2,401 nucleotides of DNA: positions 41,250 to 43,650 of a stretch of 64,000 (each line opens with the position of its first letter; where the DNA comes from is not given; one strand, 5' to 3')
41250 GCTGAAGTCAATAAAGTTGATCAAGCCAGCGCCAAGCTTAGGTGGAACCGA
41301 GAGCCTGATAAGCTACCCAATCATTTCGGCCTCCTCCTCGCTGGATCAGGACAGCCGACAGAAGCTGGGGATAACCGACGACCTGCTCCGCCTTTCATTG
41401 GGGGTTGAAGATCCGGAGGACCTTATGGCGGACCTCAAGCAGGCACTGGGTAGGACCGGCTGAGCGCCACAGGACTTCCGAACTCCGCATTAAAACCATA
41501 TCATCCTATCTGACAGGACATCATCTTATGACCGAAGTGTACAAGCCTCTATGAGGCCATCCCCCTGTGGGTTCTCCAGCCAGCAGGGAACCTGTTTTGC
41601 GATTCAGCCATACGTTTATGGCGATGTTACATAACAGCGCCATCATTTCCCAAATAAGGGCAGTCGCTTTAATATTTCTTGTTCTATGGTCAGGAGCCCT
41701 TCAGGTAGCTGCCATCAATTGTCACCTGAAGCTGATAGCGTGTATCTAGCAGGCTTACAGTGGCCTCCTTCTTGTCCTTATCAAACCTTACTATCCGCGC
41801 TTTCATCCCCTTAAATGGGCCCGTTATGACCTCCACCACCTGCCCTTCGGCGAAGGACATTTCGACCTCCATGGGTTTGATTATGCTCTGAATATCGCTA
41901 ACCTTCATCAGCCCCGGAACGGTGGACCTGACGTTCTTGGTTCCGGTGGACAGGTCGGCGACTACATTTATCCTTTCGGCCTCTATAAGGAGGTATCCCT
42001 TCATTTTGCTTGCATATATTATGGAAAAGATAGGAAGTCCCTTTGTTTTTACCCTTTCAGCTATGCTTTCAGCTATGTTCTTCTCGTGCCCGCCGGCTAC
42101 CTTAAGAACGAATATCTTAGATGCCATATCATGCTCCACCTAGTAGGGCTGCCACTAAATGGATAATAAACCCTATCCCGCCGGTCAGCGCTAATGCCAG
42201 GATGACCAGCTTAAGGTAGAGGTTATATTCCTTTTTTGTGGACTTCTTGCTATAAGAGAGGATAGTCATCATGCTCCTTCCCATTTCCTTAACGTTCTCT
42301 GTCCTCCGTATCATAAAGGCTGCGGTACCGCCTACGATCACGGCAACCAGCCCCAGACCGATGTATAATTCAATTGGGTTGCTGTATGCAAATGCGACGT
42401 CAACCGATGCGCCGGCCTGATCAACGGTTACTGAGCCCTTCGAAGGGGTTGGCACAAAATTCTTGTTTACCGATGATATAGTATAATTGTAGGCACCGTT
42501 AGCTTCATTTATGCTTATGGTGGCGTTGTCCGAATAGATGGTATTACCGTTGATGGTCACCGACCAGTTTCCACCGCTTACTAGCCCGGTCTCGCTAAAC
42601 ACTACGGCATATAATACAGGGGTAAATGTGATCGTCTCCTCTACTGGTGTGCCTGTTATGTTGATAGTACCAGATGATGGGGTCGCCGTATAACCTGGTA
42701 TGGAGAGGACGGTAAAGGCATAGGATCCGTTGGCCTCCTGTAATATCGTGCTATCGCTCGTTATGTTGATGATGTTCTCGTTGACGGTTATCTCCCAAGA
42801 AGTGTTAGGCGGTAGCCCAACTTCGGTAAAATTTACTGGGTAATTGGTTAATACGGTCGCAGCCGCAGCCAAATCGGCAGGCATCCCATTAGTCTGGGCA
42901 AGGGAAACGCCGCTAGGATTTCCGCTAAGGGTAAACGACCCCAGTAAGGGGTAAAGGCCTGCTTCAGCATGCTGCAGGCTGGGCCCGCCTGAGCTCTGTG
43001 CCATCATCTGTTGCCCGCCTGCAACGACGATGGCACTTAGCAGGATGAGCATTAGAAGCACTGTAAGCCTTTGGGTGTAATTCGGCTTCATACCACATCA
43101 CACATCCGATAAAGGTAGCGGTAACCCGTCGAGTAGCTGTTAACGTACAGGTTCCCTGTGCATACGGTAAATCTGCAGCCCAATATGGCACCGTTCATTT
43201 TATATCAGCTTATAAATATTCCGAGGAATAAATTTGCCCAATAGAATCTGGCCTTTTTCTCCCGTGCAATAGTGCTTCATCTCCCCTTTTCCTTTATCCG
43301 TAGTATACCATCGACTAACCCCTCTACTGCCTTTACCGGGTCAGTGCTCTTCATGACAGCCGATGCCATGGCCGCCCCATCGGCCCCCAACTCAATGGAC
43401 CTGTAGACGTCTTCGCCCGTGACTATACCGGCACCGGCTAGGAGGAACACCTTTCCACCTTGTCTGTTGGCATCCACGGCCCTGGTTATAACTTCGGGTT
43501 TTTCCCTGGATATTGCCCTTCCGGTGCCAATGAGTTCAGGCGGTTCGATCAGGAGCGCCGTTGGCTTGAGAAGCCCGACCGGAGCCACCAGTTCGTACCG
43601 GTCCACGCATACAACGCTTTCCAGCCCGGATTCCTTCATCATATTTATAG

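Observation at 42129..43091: SecE-like segment is the in-frame C-terminus of a 320-aa secreted repeat protein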

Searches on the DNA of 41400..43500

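Call 50: search_rna_families(source=window, start=41400, end=43500, threshold=evalue, max_evalue=1)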
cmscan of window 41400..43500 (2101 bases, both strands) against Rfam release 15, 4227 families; matches with E-value up to 1: 1.
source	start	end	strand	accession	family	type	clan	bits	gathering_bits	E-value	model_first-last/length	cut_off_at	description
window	41474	41537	-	RF00067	SNORD15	Gene; snRNA; snoRNA; CD-box;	CL00045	18.1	75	0.43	1-146/146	no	Small nucleolar RNA SNORD15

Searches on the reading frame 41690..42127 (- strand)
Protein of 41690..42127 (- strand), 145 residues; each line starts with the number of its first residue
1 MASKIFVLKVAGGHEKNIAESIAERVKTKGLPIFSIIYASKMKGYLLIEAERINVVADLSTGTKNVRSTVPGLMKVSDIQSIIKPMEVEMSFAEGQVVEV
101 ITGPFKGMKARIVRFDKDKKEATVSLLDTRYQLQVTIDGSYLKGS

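Call 3: search_protein_families(library=pfam, proteins=[window:41690-42127:-], max_evalue=1)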
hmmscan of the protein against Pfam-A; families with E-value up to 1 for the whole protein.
window:41690-42127:- (145 aa): 5 families
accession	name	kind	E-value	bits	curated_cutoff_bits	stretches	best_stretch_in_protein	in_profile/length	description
PF03439.18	Spt5-NGN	-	2.1e-17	63.2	22.4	1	4-82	1-83/84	Early transcription elongation factor of RNA pol II, NGN section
PF00467.35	KOW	-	1.3e-07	31.6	22.3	1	94-124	1-31/32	KOW motif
PF25088.1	GPKOW_C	-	0.0027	18.2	65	1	95-138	57-100/107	GPKOW C-terminal domain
PF02357.24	NusG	-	0.073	14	22.2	1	6-72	4-76/93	Transcription termination factor nusG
PF23290.1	KOW5_SPT5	-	0.15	12.1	27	1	95-113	3-21/46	Transcription elongation factor SPT5, fifth KOW domain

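Call 4: search_protein_families(library=ncbifam, proteins=[window:41690-42127:-], max_evalue=1)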
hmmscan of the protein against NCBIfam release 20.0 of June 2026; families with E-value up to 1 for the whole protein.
window:41690-42127:- (145 aa): 6 families
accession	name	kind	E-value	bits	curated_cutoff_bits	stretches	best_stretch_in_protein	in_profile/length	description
TIGR00405.1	KOW_elon_Spt5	equivalog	1.4e-28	99.7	69.95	1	6-140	1-135/145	transcription elongation factor Spt5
NF033641.1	antiterm_LoaP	exception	1.3e-07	31.9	125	1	91-126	113-148/166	antiterminator LoaP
TIGR00922.1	nusG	equivalog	3.2e-06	27.1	135.7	1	75-125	95-152/172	transcription termination/antitermination protein NusG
NF033644.1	antiterm_UpxY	subfamily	4.8e-06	26.6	100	1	88-141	111-163/164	UpxY family transcription antiterminator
TIGR01956.2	NusG_myco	equivalog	1.3e-05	25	150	1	85-126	179-220/239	transcription termination/antitermination protein NusG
TIGR01955.1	RfaH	equivalog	0.06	13.3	144.5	1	63-120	82-137/159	transcription/translation regulatory transformer protein RfaH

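Call 9: find_related_loci(query=window:41690-42127:-, collection=genome_contigs, flank=4000)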
Query window:41690-42127:- (145 aa) in genome_contigs; peptide patterns used: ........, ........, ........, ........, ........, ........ (x = any residue, [..] = any of these).
205 stretches matched a pattern; 7 encode a relative of the query (tblastn E <= 1e-3); 7 distinct loci.
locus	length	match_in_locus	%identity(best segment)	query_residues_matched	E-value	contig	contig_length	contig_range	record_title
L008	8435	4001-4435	99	1-145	1e-93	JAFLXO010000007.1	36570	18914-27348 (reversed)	MAG: Nitrososphaerota archaeon isolate FK4_bin.88 NODE_7_length_36570_cov_14.706409, whole genome shotgun sequence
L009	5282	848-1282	99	1-145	3e-93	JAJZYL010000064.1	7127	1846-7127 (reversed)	MAG: archaeon isolate TL1-5.bin24 NODE_14040_length_7127_cov_1.865286, whole genome shotgun sequence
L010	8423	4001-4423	55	3-143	1e-47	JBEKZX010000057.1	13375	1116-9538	MAG: Conexivisphaerales archaeon isolate SPRUCE 7 SPRUCE_7_57, whole genome shotgun sequence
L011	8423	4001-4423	54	3-143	1e-46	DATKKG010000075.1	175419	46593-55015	MAG TPA_asm: Conexivisphaerales archaeon isolate SMAG_U14651 k141_1165939, whole genome shotgun sequence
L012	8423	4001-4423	54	3-143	4e-46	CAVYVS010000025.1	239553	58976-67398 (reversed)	MAG: uncultured Nitrososphaerota archaeon isolate MFD01476.bin.2.93 genome assembly, contig: contig_77553, whole genome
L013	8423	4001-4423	54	3-143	3e-46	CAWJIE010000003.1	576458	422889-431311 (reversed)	MAG: uncultured Nitrososphaerota archaeon isolate MFD03726.bin.2.165 genome assembly, contig: contig_34448, whole genome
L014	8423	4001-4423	54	3-143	2e-46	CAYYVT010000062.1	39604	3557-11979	MAG TPA_asm: uncultured Nitrososphaerales archaeon isolate SRP140028_co1_191 genome assembly, contig: k141_5908256, whol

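Call 40: find_related_loci(query=A3, collection=metagenome_contigs, flank=2500)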
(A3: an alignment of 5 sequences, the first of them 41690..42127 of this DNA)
Query A3 (145 aa) in metagenome_contigs; peptide patterns used: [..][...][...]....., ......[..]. (x = any residue, [..] = any of these).
600 stretches matched a pattern (row limit reached: there are more); 548 encode a relative of the query (tblastn E <= 1e-3); the best 80 are kept; 80 distinct loci.
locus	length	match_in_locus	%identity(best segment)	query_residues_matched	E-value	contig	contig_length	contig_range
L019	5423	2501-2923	55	3-143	2e-47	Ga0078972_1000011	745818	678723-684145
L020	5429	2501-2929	51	3-145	2e-45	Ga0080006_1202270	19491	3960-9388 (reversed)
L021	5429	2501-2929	50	3-145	1e-43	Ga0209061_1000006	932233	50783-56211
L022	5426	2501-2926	46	2-143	9e-44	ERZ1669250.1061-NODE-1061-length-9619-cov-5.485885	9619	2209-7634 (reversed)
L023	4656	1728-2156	49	1-143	2e-43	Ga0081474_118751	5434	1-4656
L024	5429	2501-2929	49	1-143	2e-43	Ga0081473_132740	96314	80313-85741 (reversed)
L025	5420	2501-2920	46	4-143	4e-43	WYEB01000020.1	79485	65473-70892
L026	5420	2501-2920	46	4-143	3e-43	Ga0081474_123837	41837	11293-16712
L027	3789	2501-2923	44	3-143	1e-37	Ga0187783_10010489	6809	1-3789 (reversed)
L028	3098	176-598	43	3-143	9e-37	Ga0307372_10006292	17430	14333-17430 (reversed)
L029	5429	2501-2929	44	3-145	2e-36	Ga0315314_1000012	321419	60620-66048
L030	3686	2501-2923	42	3-143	3e-36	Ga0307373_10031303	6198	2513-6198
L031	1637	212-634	41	3-143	1e-35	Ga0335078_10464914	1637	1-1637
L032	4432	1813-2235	41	3-143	3e-35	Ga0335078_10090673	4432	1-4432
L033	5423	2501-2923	42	3-143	2e-35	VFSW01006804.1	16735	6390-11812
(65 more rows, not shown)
